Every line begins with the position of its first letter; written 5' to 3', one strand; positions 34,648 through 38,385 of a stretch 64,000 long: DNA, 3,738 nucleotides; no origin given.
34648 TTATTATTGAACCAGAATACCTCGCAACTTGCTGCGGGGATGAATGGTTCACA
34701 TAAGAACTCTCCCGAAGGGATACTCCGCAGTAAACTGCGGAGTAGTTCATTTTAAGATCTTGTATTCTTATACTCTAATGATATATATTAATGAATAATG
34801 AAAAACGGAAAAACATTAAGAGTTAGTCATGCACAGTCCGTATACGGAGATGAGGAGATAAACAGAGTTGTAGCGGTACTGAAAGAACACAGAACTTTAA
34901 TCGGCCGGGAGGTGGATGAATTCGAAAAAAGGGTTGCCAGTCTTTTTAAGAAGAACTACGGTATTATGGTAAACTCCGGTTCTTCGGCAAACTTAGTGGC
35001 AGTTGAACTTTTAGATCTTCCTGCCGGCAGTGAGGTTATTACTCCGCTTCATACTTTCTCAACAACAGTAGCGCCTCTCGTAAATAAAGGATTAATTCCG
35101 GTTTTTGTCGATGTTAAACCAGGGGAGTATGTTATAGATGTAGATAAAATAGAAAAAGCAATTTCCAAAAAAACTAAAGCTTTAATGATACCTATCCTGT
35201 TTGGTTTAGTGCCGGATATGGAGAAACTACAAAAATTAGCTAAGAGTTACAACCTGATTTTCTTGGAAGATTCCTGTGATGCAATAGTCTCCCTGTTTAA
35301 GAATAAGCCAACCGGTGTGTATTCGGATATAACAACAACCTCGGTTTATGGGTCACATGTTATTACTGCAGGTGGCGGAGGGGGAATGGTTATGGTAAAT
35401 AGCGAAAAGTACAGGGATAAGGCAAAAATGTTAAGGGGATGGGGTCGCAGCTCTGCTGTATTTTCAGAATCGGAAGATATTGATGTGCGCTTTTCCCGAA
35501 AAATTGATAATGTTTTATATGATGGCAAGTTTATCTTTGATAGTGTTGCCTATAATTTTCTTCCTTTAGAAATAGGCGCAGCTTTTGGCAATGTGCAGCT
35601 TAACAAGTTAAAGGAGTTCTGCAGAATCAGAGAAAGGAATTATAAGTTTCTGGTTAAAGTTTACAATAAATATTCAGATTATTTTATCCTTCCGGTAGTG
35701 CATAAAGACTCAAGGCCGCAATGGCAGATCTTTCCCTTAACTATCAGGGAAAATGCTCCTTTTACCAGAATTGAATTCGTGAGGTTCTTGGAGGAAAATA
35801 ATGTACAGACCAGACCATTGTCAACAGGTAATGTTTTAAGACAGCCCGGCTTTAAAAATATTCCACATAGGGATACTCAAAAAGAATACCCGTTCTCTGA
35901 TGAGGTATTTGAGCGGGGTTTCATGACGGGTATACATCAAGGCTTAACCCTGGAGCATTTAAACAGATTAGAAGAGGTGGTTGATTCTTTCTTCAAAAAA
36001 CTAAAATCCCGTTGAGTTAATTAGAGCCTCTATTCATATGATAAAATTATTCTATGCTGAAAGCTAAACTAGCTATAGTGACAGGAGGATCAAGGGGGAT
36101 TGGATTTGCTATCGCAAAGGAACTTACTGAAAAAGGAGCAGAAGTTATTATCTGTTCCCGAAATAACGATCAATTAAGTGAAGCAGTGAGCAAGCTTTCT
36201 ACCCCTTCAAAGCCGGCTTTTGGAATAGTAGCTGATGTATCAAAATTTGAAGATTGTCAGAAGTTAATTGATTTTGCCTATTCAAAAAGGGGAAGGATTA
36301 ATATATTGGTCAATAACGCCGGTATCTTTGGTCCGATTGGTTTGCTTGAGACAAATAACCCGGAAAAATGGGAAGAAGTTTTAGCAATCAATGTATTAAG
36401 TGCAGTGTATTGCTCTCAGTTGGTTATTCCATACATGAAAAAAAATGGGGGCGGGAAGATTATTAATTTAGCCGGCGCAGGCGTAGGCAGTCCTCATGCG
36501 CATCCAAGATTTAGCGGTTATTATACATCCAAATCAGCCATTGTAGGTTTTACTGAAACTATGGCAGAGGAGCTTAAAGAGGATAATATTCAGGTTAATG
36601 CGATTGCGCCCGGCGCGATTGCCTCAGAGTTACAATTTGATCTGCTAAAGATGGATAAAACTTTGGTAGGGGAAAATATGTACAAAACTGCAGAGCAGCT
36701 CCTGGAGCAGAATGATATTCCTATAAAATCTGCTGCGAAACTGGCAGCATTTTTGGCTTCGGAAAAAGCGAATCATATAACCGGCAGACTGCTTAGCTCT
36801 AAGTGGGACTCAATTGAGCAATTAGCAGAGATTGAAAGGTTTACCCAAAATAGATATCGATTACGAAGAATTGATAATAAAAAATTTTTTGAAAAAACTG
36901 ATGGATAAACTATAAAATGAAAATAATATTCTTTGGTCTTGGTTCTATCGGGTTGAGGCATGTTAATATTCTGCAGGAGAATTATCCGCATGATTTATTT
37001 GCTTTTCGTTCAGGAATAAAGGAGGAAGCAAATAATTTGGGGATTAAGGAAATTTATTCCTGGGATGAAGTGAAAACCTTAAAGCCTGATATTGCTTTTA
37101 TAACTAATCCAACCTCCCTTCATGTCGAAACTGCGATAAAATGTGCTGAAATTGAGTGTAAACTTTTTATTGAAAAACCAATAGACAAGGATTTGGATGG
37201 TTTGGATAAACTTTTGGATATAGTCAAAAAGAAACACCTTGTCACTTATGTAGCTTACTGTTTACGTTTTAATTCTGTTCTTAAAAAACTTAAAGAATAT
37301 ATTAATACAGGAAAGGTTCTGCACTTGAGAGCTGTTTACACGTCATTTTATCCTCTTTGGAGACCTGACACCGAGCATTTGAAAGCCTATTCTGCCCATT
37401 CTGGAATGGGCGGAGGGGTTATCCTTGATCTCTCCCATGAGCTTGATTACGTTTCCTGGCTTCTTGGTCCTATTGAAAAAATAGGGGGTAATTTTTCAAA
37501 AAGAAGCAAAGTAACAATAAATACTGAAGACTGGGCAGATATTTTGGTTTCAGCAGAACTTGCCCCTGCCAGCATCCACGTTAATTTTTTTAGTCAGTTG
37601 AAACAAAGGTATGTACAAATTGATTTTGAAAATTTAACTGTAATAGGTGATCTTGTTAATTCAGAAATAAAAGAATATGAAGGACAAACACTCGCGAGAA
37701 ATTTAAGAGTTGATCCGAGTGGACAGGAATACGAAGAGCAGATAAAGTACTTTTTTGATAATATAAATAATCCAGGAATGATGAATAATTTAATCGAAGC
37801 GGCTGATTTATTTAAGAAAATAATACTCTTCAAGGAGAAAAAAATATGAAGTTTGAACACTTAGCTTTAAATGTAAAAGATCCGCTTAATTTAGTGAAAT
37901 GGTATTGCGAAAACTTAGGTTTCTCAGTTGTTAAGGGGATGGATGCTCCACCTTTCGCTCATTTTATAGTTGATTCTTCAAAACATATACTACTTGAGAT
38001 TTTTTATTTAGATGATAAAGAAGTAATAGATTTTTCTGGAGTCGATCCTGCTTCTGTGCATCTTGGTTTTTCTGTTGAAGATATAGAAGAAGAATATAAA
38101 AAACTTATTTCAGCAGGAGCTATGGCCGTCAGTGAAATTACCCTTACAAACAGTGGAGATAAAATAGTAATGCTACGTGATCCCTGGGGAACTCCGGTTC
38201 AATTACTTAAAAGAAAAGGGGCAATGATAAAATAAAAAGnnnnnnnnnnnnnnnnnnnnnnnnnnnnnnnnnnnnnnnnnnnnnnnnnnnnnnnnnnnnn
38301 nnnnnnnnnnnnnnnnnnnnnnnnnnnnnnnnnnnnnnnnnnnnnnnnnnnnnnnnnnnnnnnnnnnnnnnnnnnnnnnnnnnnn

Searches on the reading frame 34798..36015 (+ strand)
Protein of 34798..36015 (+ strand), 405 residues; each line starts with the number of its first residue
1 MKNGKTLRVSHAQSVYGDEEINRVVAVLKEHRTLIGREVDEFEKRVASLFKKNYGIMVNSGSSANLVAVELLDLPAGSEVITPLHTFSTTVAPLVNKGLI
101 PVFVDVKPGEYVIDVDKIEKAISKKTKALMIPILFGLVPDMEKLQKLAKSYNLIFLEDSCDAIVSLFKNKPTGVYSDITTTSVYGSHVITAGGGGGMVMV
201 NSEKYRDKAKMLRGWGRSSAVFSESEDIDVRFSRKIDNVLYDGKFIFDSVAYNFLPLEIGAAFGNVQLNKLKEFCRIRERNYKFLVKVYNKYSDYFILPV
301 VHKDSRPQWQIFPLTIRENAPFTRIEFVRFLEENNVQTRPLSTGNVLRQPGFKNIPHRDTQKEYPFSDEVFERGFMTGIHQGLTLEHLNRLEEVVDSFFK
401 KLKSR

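Call 16: search_protein_families(library=pfam, proteins=[window:34798-36015:+], max_evalue=0.0001)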
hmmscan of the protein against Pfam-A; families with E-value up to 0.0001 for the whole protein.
window:34798-36015:+ (405 aa): 3 families
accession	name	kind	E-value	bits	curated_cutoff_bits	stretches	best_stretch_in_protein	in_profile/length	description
PF01041.23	DegT_DnrJ_EryC1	-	6.1e-69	233.4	19.8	1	18-391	5-355/360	DegT/DnrJ/EryC1/StrS aminotransferase family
PF01053.26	Cys_Met_Meta_PP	-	1.3e-05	24.4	27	1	40-160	55-175/381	Cys/Met metabolism PLP-dependent enzyme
PF01212.27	Beta_elim_lyase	-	9e-05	22.4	27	0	38-127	33-123/288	Beta-eliminating lyase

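Call 40: search_protein_families(library=ncbifam, proteins=[window:34798-36015:+], max_evalue=0.00001)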
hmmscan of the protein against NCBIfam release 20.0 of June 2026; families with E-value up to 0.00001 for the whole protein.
window:34798-36015:+ (405 aa): 9 families
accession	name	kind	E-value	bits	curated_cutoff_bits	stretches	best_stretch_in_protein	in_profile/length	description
NF011936.0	PRK15407.1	equivalog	2.7e-95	319.6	423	1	8-401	36-438/440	lipopolysaccharide biosynthesis protein RfbH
TIGR03588.1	PseC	equivalog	1.8e-44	152.2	423.5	1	17-395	10-376/380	UDP-4-amino-4,6-dideoxy-N-acetyl-beta-L-altrosamine transaminase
TIGR04181.1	NHT_00031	hypoth_equivalog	3e-42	144.8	420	1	34-364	27-347/359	LegC family aminotransferase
NF008687.0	PRK11706.1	equivalog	3.5e-38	131.3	375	1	13-338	6-316/375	dTDP-4-amino-4,6-dideoxygalactose transaminase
TIGR02379.1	ECA_wecE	subfamily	4e-33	114.7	434.85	1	48-337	42-316/376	dTDP-4-amino-4,6-dideoxy-D-glucose transaminase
NF008658.2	PRK11658.1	equivalog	8.9e-27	93.7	631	1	13-336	9-318/379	UDP-4-amino-4-deoxy-L-arabinose aminotransferase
TIGR04427.1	PLP_DesI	equivalog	2e-21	76.5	650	1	31-220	46-232/390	dTDP-4-dehydro-6-deoxyglucose aminotransferase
NF006488.0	PRK08912.1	equivalog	4.9e-06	25.7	498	1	53-131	87-165/387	aminotransferase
TIGR01326.1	OAH_OAS_sulfhy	subfamily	9e-06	24.7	495.1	0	39-204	59-221/418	O-acetylhomoserine aminocarboxypropyltransferase/cysteine synthase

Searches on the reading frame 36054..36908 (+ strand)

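Call 16: search_protein_families(library=pfam, proteins=[window:36054-36908:+], max_evalue=0.0001)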
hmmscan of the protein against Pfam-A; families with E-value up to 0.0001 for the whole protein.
window:36054-36908:+ (284 aa): 4 families
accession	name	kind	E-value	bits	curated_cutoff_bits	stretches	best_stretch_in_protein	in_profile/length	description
PF00106.31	adh_short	-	3.4e-53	180.5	26.6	1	5-196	1-189/195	short chain dehydrogenase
PF13561.12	adh_short_C2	-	1.2e-45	156.4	27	1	14-246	6-228/236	Enoyl-(Acyl carrier protein) reductase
PF08659.16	KR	-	4.4e-09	36.9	22.6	1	8-119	4-118/180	KR domain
PF23441.1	SDR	-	1.8e-06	28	27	1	7-195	10-200/258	SDR-like rossmann domain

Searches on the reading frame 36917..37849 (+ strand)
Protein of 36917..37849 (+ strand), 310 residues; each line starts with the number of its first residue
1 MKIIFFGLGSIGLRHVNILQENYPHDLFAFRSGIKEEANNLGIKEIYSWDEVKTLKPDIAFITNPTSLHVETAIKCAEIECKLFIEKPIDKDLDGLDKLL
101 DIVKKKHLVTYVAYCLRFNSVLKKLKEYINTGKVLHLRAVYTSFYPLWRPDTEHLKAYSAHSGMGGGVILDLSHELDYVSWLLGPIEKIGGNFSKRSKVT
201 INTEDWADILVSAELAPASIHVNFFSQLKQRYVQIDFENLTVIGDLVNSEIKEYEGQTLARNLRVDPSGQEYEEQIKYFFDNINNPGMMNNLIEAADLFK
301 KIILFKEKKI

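Call 16: search_protein_families(library=pfam, proteins=[window:36917-37849:+], max_evalue=0.0001)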
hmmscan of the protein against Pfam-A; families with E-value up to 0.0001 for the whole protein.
window:36917-37849:+ (310 aa): 2 families
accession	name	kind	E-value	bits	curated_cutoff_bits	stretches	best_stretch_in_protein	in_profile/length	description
PF01408.29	GFO_IDH_MocA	-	8.4e-12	46.3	24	1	2-114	2-120/120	Oxidoreductase family, NAD-binding Rossmann fold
PF22725.1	GFO_IDH_MocA_C3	-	9e-10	39.1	27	1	124-235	3-116/124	GFO/IDH/MocA C-terminal domain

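Call 41: search_protein_families(library=ncbifam, proteins=[window:36917-37849:+], max_evalue=0.00001)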
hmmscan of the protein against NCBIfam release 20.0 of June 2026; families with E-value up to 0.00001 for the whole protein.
window:36917-37849:+ (310 aa): 4 families
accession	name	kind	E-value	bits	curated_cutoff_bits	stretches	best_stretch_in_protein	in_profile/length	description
NF040723.1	UDP-GlcNAcDh_Arch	equivalog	3.7e-18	66.1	450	1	2-284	2-275/302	UDP-N-acetylglucosamine 3-dehydrogenase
TIGR04380.1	myo_inos_iolG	equivalog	1e-17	64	355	1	1-189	2-192/330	inositol 2-dehydrogenase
NF052479.1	LevoglcsnDh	equivalog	3.8e-11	42.3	650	1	40-191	55-210/386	levoglucosan dehydrogenase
NF041392.1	XylDh_Gfo6_Halo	equivalog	6.9e-07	28.4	350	1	57-141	83-167/350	D-xylose 1-dehydrogenase Gfo6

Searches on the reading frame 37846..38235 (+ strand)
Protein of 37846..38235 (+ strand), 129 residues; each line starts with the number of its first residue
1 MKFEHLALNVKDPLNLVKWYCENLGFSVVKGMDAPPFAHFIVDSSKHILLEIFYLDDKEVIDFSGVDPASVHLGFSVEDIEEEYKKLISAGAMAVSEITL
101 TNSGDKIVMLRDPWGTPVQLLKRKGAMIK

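Call 16: search_protein_families(library=pfam, proteins=[window:37846-38235:+], max_evalue=0.0001)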
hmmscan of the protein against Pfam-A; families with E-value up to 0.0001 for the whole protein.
window:37846-38235:+ (129 aa): 2 families
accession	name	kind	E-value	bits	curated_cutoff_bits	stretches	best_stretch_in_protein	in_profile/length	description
PF00903.31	Glyoxalase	-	6.7e-14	52.8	20.6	1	3-119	2-120/121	Glyoxalase/Bleomycin resistance protein/Dioxygenase superfamily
PF18029.7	Glyoxalase_6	-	8.8e-09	36.4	23.6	1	6-120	2-105/106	Glyoxalase-like domain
